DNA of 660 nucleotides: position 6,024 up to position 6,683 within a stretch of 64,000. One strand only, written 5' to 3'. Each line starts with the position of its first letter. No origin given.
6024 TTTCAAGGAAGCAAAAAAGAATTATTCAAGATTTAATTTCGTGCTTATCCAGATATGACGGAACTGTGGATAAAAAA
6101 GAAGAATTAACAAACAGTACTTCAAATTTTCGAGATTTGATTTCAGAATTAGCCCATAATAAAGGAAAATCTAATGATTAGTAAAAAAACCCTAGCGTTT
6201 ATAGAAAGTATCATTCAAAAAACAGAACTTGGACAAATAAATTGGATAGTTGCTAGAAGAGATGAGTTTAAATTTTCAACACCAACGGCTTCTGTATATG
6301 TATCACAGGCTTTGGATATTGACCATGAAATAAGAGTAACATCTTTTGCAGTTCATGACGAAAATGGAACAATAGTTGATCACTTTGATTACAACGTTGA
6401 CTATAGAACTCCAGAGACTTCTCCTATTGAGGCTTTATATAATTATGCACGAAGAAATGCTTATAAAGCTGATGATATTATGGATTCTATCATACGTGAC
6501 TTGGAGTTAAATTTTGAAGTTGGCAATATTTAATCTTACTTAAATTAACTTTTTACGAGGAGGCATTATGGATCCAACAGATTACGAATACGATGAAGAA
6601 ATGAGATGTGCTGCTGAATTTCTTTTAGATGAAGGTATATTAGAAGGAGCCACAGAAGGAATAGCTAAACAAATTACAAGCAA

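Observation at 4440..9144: Repressor-linked AT-rich six-gene cassette in the lambda cI-rexAB-equivalent slot: best candidate for an undescribed lysogen-expressed exclusion/defence system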

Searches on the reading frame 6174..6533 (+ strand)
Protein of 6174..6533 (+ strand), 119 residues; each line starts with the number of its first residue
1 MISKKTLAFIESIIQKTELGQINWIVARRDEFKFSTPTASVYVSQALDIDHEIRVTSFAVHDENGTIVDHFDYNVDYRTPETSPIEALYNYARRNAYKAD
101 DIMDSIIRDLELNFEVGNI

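Call 3: search_protein_families(library=pfam, proteins=[window:6174-6533:+], max_evalue=0.1)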
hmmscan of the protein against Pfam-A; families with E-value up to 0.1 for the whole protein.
window:6174-6533:+ (119 aa): 0 families

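Call 4: search_protein_families(library=padloc, proteins=[window:6174-6533:+], max_evalue=0.1)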
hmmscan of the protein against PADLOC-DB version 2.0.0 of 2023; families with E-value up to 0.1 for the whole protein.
window:6174-6533:+ (119 aa): 0 families

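Call 5: search_protein_families(library=phrogs, proteins=[window:6174-6533:+], max_evalue=0.01)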
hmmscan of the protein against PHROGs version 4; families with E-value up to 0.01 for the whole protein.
window:6174-6533:+ (119 aa): 0 families

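Call 16: find_encoding_contigs(protein=window:6174-6533:+, flank=10000, max_places=10)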
Protein window:6174-6533:+ (119 aa): no gene with exactly this product is on record in the collection.

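Call 17: search_dna_similar(query=window:6174-6533:+, collection=phages, mode=protein, max_evalue=0.001, max_rows=20)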
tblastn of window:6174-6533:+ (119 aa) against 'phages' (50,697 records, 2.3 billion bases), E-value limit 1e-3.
No match.

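Call 20: find_related_loci(query=window:6174-6533:+, collection=viral_contigs, flank=10000)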
Query window:6174-6533:+ (119 aa) in viral_contigs; peptide patterns used: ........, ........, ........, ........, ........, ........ (x = any residue, [..] = any of these).
2 stretches matched a pattern, but none encodes a relative of the query by tblastn (E <= 1e-3).

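Call 22: find_homologous_proteins(query=window:6174-6533:+, max_evalue=0.001)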
Query window:6174-6533:+ (119 aa): 1 proteins with E <= 0.001 among 1 candidates.
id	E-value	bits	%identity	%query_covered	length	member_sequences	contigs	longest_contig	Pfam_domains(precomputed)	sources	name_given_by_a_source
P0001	6.9e-72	256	100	100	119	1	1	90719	-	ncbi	-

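Call 26: find_homologous_proteins(query=P0002, max_evalue=0.01)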
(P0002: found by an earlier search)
Query P0002 (177 aa): 1 proteins with E <= 0.01 among 43 candidates.
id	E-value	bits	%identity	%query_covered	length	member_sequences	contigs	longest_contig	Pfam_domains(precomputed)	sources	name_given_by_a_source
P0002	1.3e-109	381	100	100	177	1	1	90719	-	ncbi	-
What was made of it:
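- Tried and rejected: Word-index homology searches for the soluble and membrane proteins returned only the queries themselves (calls 22, 26).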

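Call 28: find_homologous_proteins(query=P0005, max_evalue=1e-10)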
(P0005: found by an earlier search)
Query P0005 (453 aa): 49 proteins with E <= 1e-10 among 5562 candidates.
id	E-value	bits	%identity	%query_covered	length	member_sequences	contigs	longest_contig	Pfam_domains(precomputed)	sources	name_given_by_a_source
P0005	0.0e+0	1013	100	100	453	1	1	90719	PF02195.27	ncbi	-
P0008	7.2e-81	290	35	99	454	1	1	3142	-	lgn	-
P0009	5.9e-79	284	38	100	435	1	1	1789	-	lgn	-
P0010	1.6e-78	283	38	99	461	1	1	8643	-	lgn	-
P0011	3.9e-78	281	38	99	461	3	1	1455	-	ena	-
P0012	6.6e-75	271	37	99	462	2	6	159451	-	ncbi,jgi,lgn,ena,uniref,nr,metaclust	ncbi:ParB/Srx family N-terminal domain-containing protein [Desulfovibrio legallii]|uniref:ParB-like 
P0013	1.7e-73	266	36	100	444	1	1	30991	-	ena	-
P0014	4.1e-70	255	35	100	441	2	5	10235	-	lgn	-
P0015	1.2e-69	253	35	100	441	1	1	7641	-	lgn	-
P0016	2.5e-67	246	35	100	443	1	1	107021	-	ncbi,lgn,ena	-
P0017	2.9e-67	245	33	99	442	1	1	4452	-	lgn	-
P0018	5.6e-67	245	36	100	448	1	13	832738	-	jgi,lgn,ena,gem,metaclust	metaclust:\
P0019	8.1e-67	244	35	100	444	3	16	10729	-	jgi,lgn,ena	-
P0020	2.6e-63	232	35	99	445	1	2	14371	-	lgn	-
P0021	4.2e-53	199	36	81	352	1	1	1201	-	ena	-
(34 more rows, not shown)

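Call 30: find_encoding_contigs(protein=P0012, flank=7000, max_places=3)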
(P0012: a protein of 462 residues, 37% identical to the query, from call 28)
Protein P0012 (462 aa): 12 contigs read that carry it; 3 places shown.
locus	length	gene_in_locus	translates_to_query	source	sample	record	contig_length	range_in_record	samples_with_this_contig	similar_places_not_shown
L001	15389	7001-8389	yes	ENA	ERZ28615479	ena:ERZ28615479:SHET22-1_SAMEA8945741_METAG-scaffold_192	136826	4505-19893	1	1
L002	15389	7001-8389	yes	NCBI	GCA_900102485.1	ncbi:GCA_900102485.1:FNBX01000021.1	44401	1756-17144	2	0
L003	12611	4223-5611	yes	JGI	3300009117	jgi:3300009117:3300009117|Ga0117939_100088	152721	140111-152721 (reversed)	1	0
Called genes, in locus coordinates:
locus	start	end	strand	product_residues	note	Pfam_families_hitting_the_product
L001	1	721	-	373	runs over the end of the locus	PF24624:Int_N (weak), PF00589:Phage_integrase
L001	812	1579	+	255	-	PF01656:CbiA, PF06564:CBP_BcsQ, PF09140:MipZ (faint), PF10609:ParA (weak), PF13614:AAA_31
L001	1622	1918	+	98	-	-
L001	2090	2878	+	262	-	PF04607:RelA_SpoT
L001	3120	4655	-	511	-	PF03432:Relaxase, PF22863:TraI_middle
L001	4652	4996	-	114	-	PF21983:NikA-like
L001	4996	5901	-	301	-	PF09669:Phage_pRha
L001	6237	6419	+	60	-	-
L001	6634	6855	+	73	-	PF12728:HTH_17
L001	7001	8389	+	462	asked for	-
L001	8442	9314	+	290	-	PF02086:MethyltransfD12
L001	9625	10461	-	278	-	PF00589:Phage_integrase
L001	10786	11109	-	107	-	PF01381:HTH_3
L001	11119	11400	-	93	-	PF05015:HigB-like_toxin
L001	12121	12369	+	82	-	PF01402:RHH_1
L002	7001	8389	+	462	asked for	-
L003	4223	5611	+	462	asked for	-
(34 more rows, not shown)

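Call 31: find_encoding_contigs(protein=P0016, flank=7000, max_places=2)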
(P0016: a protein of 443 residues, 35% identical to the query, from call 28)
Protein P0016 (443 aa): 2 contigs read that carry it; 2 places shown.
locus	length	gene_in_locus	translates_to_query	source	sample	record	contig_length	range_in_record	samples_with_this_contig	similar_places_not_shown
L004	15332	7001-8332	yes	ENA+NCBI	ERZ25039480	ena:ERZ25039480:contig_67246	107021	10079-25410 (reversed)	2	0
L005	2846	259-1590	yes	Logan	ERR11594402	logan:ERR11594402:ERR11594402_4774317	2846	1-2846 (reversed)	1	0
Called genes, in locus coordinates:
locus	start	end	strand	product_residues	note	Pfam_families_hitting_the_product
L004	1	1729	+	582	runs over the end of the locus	PF00176:SNF2-rel_dom, PF00270:DEAD, PF04851:ResIII, PF00271:Helicase_C, PF22590:Cas3-like_C_2 (weak), PF19833:RecG_dom3_C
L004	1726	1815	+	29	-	-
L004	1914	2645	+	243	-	PF02558:ApbA, PF08546:ApbA_C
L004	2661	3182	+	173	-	PF04239:DUF421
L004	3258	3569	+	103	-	PF07883:Cupin_2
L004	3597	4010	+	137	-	PF07883:Cupin_2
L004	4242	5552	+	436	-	PF03447:NAD_binding_3, PF00742:Homoserine_dh, PF01842:ACT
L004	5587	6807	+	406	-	PF01676:Metalloenzyme, PF10143:PhosphMutase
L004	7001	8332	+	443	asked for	-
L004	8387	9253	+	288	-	PF02086:MethyltransfD12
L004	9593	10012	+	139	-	PF13279:4HBT_2, PF03061:4HBT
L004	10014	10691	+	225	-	PF10602:RPN7 (faint), PF09976:TPR_21, PF13174:TPR_6 (faint), PF13424:TPR_12 (faint), PF07719:TPR_2 (faint), PF13176:TPR_7 (faint), PF13414:TPR_11 (faint), PF13181:TPR_8 (weak), +3 more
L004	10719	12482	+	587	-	PF01855:POR_N, PF02776:TPP_enzyme_N (faint), PF02775:TPP_enzyme_C, PF12838:Fer4_7 (faint), PF12797:Fer4_2 (faint), PF13237:Fer4_10 (faint), PF00037:Fer4 (weak), PF12837:Fer4_6 (weak)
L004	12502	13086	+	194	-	PF01558:POR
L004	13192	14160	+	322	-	PF00226:DnaJ, PF01556:DnaJ_C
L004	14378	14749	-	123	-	-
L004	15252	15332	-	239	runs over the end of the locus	PF27030:AbpE_bact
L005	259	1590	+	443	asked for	-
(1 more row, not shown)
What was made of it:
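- The A-B pair stands alone among housekeeping genes in L004 (call 31). It occurs outside phages among housekeeping genes (L004, call 31).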

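Call 32: find_encoding_contigs(protein=P0018, flank=7000, max_places=3)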
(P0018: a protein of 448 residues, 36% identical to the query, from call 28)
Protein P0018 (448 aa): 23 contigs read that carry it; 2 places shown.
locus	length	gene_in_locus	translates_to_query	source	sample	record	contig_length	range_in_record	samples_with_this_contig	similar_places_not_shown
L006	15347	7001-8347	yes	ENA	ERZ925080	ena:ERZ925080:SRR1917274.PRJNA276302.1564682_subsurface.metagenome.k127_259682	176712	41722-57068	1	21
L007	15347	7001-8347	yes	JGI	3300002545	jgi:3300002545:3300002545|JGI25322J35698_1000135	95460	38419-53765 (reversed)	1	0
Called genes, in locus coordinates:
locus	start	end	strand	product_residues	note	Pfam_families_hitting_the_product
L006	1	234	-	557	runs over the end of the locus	-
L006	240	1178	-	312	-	-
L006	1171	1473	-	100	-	PF09339:HTH_IclR (weak)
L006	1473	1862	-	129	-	-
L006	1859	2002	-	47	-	-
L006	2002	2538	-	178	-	-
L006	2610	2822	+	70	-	PF12773:DZR (weak), PF13240:Zn_Ribbon_1 (faint), PF13248:Zn_ribbon_3 (faint), PF24460:DUF7575 (faint)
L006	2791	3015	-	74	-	PF12773:DZR (faint), PF13248:Zn_ribbon_3 (faint)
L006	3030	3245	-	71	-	PF13693:HTH_35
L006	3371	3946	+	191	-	PF12844:HTH_19, PF13443:HTH_26 (weak), PF01381:HTH_3 (weak)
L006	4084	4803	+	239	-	-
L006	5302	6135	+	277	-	-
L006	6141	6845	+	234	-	-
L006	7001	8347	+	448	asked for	-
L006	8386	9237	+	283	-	PF02086:MethyltransfD12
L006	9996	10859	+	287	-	PF00037:Fer4 (faint), PF00881:Nitroreductase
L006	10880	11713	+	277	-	PF04060:FeS, PF12654:DUF3786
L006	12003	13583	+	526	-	PF01039:Carboxyl_trans, PF03255:ACCA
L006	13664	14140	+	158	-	PF13442:Cytochrome_CBB3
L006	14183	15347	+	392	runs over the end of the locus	PF00753:Lactamase_B, PF19583:ODP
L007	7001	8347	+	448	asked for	-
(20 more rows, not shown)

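Call 33: search_protein_representatives(protein=P0001)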
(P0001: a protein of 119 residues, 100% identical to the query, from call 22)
Query: 119 residues. Proteins with E-value up to 0.001 (for the whole library): 48; up to 1e-10: 1; up to 1e-30: 1. The best 48 are listed.
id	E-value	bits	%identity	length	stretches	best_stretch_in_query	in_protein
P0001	2.2e-72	256.4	100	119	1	1-119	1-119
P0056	1.8e-07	47.5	37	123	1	5-110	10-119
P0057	1.8e-06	44.3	30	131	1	9-117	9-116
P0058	2.4e-06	43.8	26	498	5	41-91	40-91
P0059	3.6e-06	43.3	34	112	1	4-107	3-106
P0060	5.3e-06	42.7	31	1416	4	35-92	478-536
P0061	5.4e-06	42.7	35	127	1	6-112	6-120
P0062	6.1e-06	42.5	29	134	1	1-117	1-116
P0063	7.8e-06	42.2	34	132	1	8-111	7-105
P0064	2.1e-05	40.8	34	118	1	2-111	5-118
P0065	2.2e-05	40.8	30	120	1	1-111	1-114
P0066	2.7e-05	40.5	28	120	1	4-117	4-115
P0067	3.7e-05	40.0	26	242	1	9-118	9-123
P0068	4.0e-05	39.9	30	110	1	3-110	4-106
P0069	4.2e-05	39.8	28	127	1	1-118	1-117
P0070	6.6e-05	39.2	34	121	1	5-112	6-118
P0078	1.3e-04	38.3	29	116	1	5-113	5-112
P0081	1.4e-04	38.1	31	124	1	5-119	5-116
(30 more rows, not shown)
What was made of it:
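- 6174..6533 (+): Soluble 119-aa α/β protein, second gene of the module, overlapping the first by 8 nt. 47 distant relatives in an exhaustive phmmer search (call 33).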

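Call 34: find_encoding_contigs(protein=P0013, flank=7000, max_places=2)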
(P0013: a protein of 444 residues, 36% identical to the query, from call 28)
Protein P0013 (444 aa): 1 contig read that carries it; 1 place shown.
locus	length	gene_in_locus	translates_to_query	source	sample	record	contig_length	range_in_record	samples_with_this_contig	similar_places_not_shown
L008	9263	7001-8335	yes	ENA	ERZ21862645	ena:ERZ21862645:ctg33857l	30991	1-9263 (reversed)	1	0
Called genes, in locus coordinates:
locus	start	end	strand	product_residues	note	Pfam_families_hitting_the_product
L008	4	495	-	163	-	PF13338:AbiEi_4 (faint)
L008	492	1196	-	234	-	PF13401:AAA_22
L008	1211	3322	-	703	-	PF09299:Mu-transpos_C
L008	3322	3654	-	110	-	-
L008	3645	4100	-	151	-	-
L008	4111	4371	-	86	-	-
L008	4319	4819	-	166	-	-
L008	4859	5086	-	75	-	-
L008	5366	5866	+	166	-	-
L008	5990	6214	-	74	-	-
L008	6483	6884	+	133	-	-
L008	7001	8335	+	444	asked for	-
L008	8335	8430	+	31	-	-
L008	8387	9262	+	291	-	PF02086:MethyltransfD12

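Call 35: find_encoding_contigs(protein=P0010, flank=7000, max_places=2)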
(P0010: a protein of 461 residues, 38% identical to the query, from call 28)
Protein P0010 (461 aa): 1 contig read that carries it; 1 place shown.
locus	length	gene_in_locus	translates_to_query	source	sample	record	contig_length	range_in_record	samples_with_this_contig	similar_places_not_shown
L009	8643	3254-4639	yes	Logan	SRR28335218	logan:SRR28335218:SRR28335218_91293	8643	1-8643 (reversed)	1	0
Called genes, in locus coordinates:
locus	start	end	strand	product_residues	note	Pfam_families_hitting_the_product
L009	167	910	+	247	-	-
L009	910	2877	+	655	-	PF05876:GpA_ATPase, PF20454:GpA_nuclease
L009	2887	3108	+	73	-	PF12728:HTH_17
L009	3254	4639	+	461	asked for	-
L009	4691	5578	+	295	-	PF02086:MethyltransfD12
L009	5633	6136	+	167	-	-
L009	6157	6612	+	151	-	-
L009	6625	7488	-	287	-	-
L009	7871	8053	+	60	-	-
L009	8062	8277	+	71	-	-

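Call 37: search_protein_families(library=pfam, alignment_id=A1, max_evalue=0.01)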
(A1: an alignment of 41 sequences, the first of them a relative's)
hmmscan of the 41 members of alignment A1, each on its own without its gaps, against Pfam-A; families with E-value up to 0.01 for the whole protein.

A. member 1, P0001 (119 aa): 0 families

B. families by the number of members that match (of 41 scanned): 1 family
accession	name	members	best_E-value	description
PF07626.16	PSD3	1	0.0083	Protein of unknown function (DUF1587)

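Call 38: search_solved_structures(query=A1, max_evalue=1)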
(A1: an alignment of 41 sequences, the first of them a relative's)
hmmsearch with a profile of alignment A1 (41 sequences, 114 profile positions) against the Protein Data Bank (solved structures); distinct sequences matched with E-value up to 1: 9.
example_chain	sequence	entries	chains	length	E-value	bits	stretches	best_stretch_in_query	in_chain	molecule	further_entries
7k5b_G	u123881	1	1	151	0.046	17.2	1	11-106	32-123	Dynein light chain roadblock-type 2 protein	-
7kek_G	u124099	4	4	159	0.051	17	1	11-106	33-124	Dynein light chain roadblock LC7B | Dynein light chain roadblock-type 2 protein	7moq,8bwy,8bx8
1cdb_A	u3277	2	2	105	0.11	16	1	30-70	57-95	CD2 | HUMAN CD2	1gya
1qa9_A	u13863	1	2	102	0.26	14.8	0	30-70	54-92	HUMAN CD2 PROTEIN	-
1hnf_A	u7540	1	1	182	0.27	14.7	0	30-74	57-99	CD2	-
7cwd_A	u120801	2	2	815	0.41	14.1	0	37-77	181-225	beta-glalactosidase | beta-galactosidase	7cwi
1z2k_A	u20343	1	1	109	0.47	13.9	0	23-69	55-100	Natural killer cell receptor 2B4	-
2ptt_B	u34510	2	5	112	0.56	13.7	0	23-69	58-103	Natural killer cell receptor 2B4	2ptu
6jd9_A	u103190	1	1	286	0.9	13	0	4-24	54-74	Alpha/beta hydrolase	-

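Call 48: search_protein_families(library=ncbifam, proteins=[window:6174-6533:+], max_evalue=0.05)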
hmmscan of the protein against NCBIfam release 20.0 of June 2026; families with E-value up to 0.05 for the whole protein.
window:6174-6533:+ (119 aa): 0 families
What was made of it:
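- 5648..6181 (+): Membrane-anchored 177-aa helical protein, first gene of a conserved two-gene module. No library hit (calls 3, 4, 5, 48) and no word-index homologue (call 26).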

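Call 55: predict_structure(alignment_id=A2)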
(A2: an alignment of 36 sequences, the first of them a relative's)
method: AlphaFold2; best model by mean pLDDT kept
length: 453 residues; sequences in the alignment: 36
mean_pLDDT: 85.0   pTM: 0.57
mean pLDDT of the five models: 85.0, 85.0, 84.1, 83.8, 82.9
residues with pLDDT >= 90: 293; 70-90: 83; 50-70: 32; < 50: 45
segments of 3 or more residues with pLDDT < 50: 275-310, 412-419
pLDDT, mean of each block of 10 residues (from residue 1): 87 97 91 94 93 95 92 95 97 96 97 95 96 89 71 93 93 94 91 95 91 87 93 94 95 94 72 47 36 40 39 80 89 96 95 91 95 92 88 93 75 46 63 86 92 94
secondary structure, 60 per line:
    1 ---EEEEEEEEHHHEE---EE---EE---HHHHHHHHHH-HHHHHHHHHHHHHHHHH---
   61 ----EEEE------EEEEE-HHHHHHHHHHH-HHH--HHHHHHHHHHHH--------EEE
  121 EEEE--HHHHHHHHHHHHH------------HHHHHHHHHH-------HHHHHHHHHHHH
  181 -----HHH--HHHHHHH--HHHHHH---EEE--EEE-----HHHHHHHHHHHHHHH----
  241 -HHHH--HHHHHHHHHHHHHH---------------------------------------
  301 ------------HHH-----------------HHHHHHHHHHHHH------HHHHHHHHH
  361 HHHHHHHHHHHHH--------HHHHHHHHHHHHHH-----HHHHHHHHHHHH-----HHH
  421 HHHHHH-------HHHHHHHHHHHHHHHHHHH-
elements in order: E4-11 H30-39 H41-57 E65-68 E75-79 H81-91 H98-109 E118-124 H127-139 H152-161 H169-180 H191-197 H200-205 E209-211 E214-216 H222-236 H242-245 H248-261 H333-345 H352-373 H382-395 H401-412 H418-426 H434-452
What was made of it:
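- On PD-λ-5 defence system: The domain at 320-453 is all-helical and confidently modelled (call 55).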

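Call 58: find_encoding_contigs(protein=P0056, flank=5000, max_places=3)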
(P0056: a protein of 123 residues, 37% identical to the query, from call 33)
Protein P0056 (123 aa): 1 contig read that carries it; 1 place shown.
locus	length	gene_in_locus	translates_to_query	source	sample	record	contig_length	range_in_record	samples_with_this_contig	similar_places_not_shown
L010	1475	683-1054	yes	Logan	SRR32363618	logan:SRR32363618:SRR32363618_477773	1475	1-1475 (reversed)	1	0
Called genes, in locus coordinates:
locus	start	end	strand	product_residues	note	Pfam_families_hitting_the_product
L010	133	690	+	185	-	-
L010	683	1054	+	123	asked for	-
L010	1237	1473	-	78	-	?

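Call 59: find_encoding_contigs(protein=P0057, flank=5000, max_places=3)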
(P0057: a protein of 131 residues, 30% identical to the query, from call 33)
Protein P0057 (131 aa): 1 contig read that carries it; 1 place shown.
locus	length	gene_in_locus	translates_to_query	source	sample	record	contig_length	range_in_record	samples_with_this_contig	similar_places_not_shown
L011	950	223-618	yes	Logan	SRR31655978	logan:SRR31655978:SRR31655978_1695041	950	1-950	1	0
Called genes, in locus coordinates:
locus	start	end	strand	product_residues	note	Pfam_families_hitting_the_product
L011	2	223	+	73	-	?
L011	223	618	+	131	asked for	-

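Call 63: list_cluster_members(proteins=[P0059, P0061, P0062, P0063, P0064, P0065, P0066, P0067, P0069, P0070])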
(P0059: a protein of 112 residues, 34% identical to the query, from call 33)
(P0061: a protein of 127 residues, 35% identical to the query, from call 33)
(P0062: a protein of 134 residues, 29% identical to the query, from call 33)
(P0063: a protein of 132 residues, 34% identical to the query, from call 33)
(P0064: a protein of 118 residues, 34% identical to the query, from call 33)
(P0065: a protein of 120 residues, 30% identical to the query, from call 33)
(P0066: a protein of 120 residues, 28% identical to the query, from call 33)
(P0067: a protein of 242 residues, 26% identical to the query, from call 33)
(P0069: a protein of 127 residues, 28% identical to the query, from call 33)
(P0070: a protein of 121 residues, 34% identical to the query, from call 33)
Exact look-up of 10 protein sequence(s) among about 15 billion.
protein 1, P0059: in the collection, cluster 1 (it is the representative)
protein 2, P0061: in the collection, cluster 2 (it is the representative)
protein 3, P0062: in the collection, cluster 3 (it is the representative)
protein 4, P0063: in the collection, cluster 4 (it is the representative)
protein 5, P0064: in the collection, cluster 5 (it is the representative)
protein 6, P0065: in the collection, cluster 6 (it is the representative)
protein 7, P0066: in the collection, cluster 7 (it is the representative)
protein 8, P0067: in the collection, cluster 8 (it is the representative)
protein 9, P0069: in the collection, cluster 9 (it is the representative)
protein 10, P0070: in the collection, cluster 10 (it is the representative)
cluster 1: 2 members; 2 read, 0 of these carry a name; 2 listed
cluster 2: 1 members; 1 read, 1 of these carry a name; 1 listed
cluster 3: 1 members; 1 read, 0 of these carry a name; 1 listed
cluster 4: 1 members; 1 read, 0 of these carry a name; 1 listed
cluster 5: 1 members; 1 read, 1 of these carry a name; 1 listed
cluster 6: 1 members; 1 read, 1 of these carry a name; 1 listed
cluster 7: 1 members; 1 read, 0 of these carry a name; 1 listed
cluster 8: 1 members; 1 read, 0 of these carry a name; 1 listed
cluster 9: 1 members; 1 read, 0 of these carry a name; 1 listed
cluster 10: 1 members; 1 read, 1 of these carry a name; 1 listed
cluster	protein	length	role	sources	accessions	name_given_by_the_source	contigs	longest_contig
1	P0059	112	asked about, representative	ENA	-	-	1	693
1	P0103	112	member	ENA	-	-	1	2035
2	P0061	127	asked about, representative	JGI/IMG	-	hypothetical protein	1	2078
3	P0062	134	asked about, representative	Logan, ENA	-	-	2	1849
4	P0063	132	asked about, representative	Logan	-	-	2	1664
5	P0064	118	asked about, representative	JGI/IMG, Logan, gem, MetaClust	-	\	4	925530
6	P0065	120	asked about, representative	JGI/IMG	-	hypothetical protein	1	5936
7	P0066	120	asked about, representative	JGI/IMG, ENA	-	-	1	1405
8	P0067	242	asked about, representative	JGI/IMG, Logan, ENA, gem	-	-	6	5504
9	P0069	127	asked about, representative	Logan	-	-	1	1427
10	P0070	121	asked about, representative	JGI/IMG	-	hypothetical protein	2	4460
